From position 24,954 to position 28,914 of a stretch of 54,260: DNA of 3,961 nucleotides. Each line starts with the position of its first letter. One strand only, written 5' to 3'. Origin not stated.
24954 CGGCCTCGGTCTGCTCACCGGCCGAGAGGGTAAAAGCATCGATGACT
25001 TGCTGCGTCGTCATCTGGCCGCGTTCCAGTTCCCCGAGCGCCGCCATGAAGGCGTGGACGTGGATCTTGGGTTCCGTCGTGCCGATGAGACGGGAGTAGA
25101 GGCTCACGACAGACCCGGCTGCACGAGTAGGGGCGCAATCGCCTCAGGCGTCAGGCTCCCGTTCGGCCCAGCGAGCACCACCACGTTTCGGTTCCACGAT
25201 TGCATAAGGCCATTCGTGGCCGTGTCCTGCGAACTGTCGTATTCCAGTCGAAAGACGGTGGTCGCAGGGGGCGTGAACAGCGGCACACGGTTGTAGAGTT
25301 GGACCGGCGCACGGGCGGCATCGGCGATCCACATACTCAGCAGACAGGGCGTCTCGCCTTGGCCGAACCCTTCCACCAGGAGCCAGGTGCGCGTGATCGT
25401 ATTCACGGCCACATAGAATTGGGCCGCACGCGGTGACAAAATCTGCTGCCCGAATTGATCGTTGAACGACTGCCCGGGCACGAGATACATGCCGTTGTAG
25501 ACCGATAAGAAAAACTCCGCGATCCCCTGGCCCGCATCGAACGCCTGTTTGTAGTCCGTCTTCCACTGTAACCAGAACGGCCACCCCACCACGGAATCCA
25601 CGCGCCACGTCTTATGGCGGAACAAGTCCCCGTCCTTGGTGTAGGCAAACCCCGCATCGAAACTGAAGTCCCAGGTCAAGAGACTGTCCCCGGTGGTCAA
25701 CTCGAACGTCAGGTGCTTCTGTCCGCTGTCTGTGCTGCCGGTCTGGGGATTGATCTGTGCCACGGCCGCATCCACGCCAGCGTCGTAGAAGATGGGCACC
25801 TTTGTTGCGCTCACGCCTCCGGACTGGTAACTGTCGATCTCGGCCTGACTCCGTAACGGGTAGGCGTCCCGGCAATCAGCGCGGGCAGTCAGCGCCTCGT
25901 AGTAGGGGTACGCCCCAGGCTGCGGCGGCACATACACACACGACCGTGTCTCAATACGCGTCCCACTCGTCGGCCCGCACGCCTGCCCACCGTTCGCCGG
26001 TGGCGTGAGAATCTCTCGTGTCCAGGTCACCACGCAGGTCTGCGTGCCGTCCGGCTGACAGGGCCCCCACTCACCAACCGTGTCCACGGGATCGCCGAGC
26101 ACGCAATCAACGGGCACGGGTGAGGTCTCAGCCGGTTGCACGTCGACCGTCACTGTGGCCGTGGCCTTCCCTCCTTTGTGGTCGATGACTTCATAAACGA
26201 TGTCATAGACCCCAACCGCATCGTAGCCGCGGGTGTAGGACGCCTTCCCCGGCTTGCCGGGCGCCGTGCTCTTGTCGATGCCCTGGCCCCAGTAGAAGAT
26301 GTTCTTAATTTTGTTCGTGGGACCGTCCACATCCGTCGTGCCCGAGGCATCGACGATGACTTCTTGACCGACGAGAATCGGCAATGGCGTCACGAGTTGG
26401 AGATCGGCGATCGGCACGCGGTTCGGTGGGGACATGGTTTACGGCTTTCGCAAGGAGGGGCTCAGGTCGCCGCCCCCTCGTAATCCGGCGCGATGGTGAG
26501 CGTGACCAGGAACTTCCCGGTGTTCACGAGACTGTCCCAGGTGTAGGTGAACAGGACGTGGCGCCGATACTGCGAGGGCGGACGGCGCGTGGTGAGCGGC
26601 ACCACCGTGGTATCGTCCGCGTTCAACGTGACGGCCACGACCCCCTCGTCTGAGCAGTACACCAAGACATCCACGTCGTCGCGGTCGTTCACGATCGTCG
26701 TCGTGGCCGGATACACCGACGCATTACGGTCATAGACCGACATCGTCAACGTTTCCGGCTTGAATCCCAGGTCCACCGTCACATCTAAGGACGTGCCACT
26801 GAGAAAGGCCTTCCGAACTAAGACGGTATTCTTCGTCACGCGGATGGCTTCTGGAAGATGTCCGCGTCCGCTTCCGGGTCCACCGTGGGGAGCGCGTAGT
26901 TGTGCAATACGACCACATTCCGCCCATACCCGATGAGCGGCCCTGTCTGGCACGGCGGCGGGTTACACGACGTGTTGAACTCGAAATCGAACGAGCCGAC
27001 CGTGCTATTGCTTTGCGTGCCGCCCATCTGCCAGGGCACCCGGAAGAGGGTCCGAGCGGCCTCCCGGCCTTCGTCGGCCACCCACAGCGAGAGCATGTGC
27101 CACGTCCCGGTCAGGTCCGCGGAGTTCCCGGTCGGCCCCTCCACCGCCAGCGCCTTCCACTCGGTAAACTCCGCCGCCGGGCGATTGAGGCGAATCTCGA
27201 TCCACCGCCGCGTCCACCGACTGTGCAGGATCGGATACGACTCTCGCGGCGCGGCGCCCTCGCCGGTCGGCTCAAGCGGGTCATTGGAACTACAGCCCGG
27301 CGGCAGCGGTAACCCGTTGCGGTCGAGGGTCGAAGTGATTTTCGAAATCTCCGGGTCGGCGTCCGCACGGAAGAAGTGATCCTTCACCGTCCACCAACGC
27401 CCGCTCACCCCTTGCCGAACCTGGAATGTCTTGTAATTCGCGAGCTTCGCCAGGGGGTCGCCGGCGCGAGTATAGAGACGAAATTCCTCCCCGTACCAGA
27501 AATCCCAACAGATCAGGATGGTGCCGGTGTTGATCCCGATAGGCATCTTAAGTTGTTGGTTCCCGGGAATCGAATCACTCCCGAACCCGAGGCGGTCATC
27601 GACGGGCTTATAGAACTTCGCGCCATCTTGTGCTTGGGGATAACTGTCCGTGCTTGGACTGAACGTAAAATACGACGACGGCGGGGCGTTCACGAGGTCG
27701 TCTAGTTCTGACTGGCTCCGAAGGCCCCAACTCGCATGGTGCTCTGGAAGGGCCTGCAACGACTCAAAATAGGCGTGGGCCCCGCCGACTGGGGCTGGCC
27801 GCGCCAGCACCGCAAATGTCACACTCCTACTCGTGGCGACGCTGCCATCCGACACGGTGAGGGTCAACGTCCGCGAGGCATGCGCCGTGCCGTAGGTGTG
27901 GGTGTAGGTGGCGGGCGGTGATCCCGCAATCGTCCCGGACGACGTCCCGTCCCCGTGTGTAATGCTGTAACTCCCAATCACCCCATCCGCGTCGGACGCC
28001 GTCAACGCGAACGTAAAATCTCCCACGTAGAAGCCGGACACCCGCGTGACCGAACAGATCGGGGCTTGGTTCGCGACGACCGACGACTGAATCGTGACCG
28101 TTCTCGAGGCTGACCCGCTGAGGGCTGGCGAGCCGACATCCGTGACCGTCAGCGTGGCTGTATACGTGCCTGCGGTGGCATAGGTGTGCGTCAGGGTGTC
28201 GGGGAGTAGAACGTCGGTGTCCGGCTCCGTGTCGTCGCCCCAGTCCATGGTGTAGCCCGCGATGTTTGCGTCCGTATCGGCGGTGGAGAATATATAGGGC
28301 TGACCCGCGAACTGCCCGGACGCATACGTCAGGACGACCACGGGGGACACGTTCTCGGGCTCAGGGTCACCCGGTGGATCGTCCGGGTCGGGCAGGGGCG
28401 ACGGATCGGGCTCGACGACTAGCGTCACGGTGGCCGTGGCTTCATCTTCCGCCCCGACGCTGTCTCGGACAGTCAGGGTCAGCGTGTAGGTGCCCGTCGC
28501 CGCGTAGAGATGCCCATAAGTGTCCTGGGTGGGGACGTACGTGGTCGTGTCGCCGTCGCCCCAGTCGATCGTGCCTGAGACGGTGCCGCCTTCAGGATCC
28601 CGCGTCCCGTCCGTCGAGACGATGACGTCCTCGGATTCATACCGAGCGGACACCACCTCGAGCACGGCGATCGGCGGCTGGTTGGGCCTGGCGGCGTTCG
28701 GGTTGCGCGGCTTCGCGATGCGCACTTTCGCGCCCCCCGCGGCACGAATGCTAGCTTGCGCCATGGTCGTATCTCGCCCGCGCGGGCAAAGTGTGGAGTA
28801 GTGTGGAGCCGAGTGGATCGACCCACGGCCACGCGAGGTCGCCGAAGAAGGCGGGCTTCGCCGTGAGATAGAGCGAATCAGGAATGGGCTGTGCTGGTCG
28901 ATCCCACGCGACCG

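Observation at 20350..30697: A 10-kb block of PKD, beta-helix and repeat 'surface' proteins placed upstream of the packaging genes, separate from the tail module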

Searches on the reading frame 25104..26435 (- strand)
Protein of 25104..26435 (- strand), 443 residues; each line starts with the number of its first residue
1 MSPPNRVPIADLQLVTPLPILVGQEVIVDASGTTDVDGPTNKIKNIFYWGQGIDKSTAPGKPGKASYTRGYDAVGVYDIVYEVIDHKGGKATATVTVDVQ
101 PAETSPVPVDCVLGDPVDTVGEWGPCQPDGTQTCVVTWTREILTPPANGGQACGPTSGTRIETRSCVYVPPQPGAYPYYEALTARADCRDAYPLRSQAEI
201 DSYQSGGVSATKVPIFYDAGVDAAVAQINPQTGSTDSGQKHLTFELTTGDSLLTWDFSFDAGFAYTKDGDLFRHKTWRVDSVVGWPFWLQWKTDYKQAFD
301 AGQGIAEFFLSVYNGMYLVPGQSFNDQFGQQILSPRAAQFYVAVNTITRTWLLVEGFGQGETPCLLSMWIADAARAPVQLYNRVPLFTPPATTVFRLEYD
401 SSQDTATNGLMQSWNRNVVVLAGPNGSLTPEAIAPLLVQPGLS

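Call 4: search_protein_families(library=pfam, proteins=[window:25104-26435:-], max_evalue=0.1)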
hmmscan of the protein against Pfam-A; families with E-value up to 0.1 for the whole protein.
window:25104-26435:- (443 aa): 4 families
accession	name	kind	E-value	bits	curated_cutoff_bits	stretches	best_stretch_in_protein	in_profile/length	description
PF19028.6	TSP1_spondin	-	0.0022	18.6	41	1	121-167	7-48/52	Spondin-like TSP1 domain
PF17963.7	Big_9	-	0.0032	18.8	23.6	1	21-97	14-88/89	Bacterial Ig domain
PF16403.11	Bact_surface_Ig-like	-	0.029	14.9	27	1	72-99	44-71/71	Bacterial surface protein, Ig-like domain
PF17892.7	Cadherin_5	-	0.041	14.1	26.5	1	32-100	32-98/98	Cadherin-like domain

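Call 5: search_protein_families(library=phrogs, proteins=[window:25104-26435:-], max_evalue=0.1)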
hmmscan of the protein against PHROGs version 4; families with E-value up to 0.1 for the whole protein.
window:25104-26435:- (443 aa): 0 families

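Call 114: search_protein_families(library=ncbifam, proteins=[window:25104-26435:-], max_evalue=0.1)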
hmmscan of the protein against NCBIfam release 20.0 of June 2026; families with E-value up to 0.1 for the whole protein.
window:25104-26435:- (443 aa): 1 family
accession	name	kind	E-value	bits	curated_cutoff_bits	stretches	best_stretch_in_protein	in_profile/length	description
NF012211.1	tand_rpt_95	domain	2.4e-07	30.6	90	1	33-108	19-93/98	tandem-95 repeat protein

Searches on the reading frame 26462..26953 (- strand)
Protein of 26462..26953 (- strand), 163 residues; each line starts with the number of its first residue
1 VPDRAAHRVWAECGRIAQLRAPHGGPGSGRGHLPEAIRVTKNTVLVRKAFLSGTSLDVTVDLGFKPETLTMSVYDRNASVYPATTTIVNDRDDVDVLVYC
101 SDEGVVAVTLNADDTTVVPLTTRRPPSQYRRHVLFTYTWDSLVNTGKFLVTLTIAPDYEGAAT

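Call 4: search_protein_families(library=pfam, proteins=[window:26462-26953:-], max_evalue=0.1)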
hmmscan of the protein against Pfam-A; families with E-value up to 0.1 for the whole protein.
window:26462-26953:- (163 aa): 1 family
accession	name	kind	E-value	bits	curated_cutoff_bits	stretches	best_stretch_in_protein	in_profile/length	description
PF00719.24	Pyrophosphatase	-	0.066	13.5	23.5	1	52-107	28-65/153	Inorganic pyrophosphatase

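Call 5: search_protein_families(library=phrogs, proteins=[window:26462-26953:-], max_evalue=0.1)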
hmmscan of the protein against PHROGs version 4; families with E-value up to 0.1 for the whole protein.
window:26462-26953:- (163 aa): 0 families

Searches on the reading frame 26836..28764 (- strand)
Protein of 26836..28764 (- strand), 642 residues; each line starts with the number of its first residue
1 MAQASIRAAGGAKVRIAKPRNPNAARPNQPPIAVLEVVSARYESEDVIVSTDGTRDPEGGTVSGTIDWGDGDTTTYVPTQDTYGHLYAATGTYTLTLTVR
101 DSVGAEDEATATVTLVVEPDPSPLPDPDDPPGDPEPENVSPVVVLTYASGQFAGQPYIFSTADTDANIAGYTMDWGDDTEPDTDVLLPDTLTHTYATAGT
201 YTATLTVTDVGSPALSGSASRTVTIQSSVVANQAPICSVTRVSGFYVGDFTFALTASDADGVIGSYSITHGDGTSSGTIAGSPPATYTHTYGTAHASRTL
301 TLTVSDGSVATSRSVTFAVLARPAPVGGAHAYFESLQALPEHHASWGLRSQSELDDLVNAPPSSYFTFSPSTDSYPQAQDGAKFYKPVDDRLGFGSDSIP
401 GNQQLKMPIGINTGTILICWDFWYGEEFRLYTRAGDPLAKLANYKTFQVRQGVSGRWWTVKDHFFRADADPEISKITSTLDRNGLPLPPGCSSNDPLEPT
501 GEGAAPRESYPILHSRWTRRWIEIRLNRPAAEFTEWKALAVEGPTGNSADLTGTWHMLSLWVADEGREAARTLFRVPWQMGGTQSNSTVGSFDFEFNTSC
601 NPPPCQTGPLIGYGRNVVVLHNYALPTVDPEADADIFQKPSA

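Call 4: search_protein_families(library=pfam, proteins=[window:26836-28764:-], max_evalue=0.1)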
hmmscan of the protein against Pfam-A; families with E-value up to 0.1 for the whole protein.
window:26836-28764:- (642 aa): 5 families
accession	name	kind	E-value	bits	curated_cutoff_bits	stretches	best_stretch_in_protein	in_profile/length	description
PF18911.6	PKD_4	-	1.1e-23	83.5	27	3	28-115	1-83/85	PKD domain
PF00801.26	PKD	-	6e-13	49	23.5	2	153-211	13-69/80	PKD domain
PF22352.2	K319L-like_PKD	-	7.6e-06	26.3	27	1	88-114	57-83/84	K319L-like, PKD domain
PF17963.7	Big_9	-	0.00013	23.3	23.6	2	28-114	1-89/89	Bacterial Ig domain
PF00028.23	Cadherin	-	0.043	14.7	28.8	0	89-117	63-92/93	Cadherin domain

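Call 5: search_protein_families(library=phrogs, proteins=[window:26836-28764:-], max_evalue=0.1)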
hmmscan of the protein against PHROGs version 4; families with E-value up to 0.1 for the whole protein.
window:26836-28764:- (642 aa): 1 family
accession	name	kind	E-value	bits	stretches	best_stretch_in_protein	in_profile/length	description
phrog_14220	-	unknown function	0.08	13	0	66-97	348-380/401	-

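Call 114: search_protein_families(library=ncbifam, proteins=[window:26836-28764:-], max_evalue=0.1)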
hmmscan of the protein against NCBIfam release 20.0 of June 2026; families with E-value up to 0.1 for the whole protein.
window:26836-28764:- (642 aa): 4 families
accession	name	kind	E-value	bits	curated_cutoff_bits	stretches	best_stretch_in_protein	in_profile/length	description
NF058578.1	CPR_pilus_PamR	equivalog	9.7e-07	27.9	300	2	66-105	185-228/297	pilus system RbmA-like protein PamR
NF033932.1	LapB_rpt_80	domain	0.00088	19.5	45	0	91-119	1-30/83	LapB repeat-containing protein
NF012211.1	tand_rpt_95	domain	0.0012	18.7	90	0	46-115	26-84/98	tandem-95 repeat protein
NF038111.1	rhom_dep_M36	equivalog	0.069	10.5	1700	1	222-325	1174-1281/1315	rhombosortase-dependent M36 family metallopeptidase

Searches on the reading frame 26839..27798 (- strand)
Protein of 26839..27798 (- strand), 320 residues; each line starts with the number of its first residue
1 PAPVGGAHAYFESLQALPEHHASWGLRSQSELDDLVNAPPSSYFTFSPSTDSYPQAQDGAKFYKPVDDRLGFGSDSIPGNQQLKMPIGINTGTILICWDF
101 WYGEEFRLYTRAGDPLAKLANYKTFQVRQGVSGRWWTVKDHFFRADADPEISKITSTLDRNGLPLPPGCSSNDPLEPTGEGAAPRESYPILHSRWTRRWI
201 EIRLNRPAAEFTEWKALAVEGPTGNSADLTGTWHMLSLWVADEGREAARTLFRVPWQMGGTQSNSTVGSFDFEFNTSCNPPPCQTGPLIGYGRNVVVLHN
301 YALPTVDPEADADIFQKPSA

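Call 27: search_solved_structures(query=window:26839-27798:-, max_evalue=10)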
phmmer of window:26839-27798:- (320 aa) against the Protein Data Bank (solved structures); distinct sequences matched with E-value up to 10: 0.

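Call 51: find_homologous_proteins(query=window:26839-27798:-, max_evalue=0.001)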
Query window:26839-27798:- (320 aa): 23 proteins with E <= 0.001 among 2506 candidates.
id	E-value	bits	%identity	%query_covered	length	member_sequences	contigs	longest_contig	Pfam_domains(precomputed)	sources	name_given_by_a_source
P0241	3.8e-223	758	100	100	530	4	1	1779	PF00801.27,PF18911.7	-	-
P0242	3.6e-110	386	57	99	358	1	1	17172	-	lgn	-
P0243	5.3e-110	386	58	97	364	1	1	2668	-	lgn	-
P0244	8.0e-107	375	55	99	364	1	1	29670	-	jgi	jgi:hypothetical protein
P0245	2.5e-97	344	51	99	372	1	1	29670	-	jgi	jgi:hypothetical protein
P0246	1.6e-96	342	55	98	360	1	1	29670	-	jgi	jgi:hypothetical protein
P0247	8.2e-93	329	50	99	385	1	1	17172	-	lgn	-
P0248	1.3e-91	325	51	98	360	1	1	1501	-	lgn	-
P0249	9.6e-87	309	51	98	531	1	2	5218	PF00041.28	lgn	-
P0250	1.6e-86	309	51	98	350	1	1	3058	-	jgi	jgi:hypothetical protein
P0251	4.4e-85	304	48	99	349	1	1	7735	-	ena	-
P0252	1.1e-80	289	48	99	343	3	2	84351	-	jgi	jgi:hypothetical protein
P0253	8.6e-73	264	46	100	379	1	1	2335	-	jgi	jgi:hypothetical protein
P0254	4.0e-65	238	41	98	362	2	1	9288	-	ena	-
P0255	3.5e-63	232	42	99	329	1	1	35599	-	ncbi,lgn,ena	-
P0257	1.9e-60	223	40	77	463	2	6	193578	PF04865.20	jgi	jgi:hypothetical protein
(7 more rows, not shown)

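Call 53: find_encoding_contigs(protein=P0244, flank=10000, max_places=1)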
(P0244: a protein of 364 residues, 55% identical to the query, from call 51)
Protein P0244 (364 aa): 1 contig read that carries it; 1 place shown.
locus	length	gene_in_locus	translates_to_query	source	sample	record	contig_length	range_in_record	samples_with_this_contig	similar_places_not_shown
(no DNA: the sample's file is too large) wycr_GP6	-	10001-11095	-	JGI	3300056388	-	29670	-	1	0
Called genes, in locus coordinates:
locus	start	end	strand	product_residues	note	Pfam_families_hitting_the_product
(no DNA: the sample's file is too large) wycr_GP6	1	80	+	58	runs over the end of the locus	-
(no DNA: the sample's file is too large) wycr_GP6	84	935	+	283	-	PF13469:Sulfotransfer_3 (faint)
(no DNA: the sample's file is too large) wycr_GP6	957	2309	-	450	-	PF27533:CapK_C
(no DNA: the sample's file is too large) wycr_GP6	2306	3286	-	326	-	PF13579:Glyco_trans_4_4 (weak), PF13439:Glyco_transf_4 (weak), PF00534:Glycos_transf_1, PF13692:Glyco_trans_1_4 (faint)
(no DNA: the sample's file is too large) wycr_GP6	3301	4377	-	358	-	PF13439:Glyco_transf_4 (weak), PF00534:Glycos_transf_1, PF13692:Glyco_trans_1_4 (weak)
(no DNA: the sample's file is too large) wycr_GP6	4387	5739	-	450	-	PF03721:UDPG_MGDP_dh_N, PF00984:UDPG_MGDP_dh, PF03720:UDPG_MGDP_dh_C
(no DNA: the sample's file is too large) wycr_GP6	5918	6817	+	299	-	PF00685:Sulfotransfer_1 (faint), PF13469:Sulfotransfer_3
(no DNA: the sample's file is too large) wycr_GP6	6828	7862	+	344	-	PF01408:GFO_IDH_MocA, PF02894:GFO_IDH_MocA_C (weak), PF22725:GFO_IDH_MocA_C3 (weak)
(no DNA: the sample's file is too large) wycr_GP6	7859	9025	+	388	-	PF01073:3Beta_HSD, PF01370:Epimerase, PF05368:NmrA, PF07993:NAD_binding_4 (faint), PF13460:NAD_binding_10, PF16363:GDP_Man_Dehyd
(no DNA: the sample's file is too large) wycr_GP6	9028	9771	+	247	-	PF00685:Sulfotransfer_1, PF13469:Sulfotransfer_3 (weak)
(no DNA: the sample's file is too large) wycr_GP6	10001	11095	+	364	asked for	-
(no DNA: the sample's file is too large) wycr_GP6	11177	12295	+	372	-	-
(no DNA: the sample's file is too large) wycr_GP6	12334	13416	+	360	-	-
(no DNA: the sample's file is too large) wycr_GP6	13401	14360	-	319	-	PF13469:Sulfotransfer_3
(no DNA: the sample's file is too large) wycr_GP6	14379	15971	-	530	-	PF01943:Polysacc_synt, PF13440:Polysacc_synt_3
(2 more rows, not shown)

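Call 54: find_encoding_contigs(protein=P0257, flank=10000, max_places=1)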
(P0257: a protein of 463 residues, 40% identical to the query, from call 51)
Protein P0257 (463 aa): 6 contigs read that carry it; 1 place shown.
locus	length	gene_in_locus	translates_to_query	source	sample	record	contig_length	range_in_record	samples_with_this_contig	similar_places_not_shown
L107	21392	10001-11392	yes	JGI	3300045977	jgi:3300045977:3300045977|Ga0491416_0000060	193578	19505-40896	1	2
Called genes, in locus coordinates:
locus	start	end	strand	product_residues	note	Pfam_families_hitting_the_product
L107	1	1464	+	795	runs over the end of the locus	PF16889:Hepar_II_III_N, PF07940:Hepar_II_III_C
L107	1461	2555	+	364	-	PF13439:Glyco_transf_4 (weak), PF13692:Glyco_trans_1_4, PF00534:Glycos_transf_1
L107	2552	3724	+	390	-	PF13579:Glyco_trans_4_4, PF13439:Glyco_transf_4, PF00534:Glycos_transf_1, PF13692:Glyco_trans_1_4, PF13524:Glyco_trans_1_2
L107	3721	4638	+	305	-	PF00685:Sulfotransfer_1 (faint), PF13469:Sulfotransfer_3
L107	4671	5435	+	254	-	PF00685:Sulfotransfer_1, PF13469:Sulfotransfer_3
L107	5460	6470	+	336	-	PF01408:GFO_IDH_MocA, PF02894:GFO_IDH_MocA_C (weak), PF22725:GFO_IDH_MocA_C3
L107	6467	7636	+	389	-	PF01073:3Beta_HSD, PF01370:Epimerase, PF05368:NmrA, PF07993:NAD_binding_4 (faint), PF13460:NAD_binding_10, PF16363:GDP_Man_Dehyd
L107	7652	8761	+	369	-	PF13579:Glyco_trans_4_4, PF13439:Glyco_transf_4, PF00534:Glycos_transf_1, PF13692:Glyco_trans_1_4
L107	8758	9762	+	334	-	PF13439:Glyco_transf_4, PF13579:Glyco_trans_4_4 (weak), PF00534:Glycos_transf_1, PF13692:Glyco_trans_1_4, PF13524:Glyco_trans_1_2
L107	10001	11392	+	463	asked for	PF04865:Baseplate_J (weak)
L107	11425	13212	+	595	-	PF00733:Asn_synthase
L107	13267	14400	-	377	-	PF14397:ATPgrasp_ST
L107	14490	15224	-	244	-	PF05711:TylF, PF13578:Methyltransf_24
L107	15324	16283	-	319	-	PF14397:ATPgrasp_ST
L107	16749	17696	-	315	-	PF14397:ATPgrasp_ST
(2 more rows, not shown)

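Call 81: find_related_loci(query=A5, collection=genome_contigs, flank=8000)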
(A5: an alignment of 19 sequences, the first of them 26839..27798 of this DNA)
Query A5 (320 aa) in genome_contigs; peptide patterns used: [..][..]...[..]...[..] (x = any residue, [..] = any of these).
35 stretches matched a pattern; 2 encode a relative of the query (tblastn E <= 1e-3); 2 distinct loci.
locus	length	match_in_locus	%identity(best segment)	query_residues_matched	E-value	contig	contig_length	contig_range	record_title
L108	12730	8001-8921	42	1-318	2e-70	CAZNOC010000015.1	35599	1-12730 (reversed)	MAG TPA_asm: uncultured Bifidobacteriaceae bacterium isolate SRP072547_co1_68 genome assembly, contig: NODE_1371_length_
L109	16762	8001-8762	27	7-313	9e-13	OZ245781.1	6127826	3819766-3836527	MAG: Candidatus Azotimanducaceae bacterium isolate ee133b0e-766d-4243-80f2-55148af4c7a9 genome assembly, chromosome: 1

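Call 115: find_related_loci(query=A5, collection=viral_contigs, flank=8000)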
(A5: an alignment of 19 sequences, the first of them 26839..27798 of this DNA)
Query A5 (320 aa) in viral_contigs; peptide patterns used: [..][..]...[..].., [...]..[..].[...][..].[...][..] (x = any residue, [..] = any of these).
102 stretches matched a pattern; 2 encode a relative of the query (tblastn E <= 1e-3); 2 distinct loci.
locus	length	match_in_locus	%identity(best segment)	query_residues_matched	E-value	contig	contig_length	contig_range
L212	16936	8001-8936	30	6-320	5e-27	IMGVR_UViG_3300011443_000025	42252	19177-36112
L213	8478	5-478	41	164-318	2e-25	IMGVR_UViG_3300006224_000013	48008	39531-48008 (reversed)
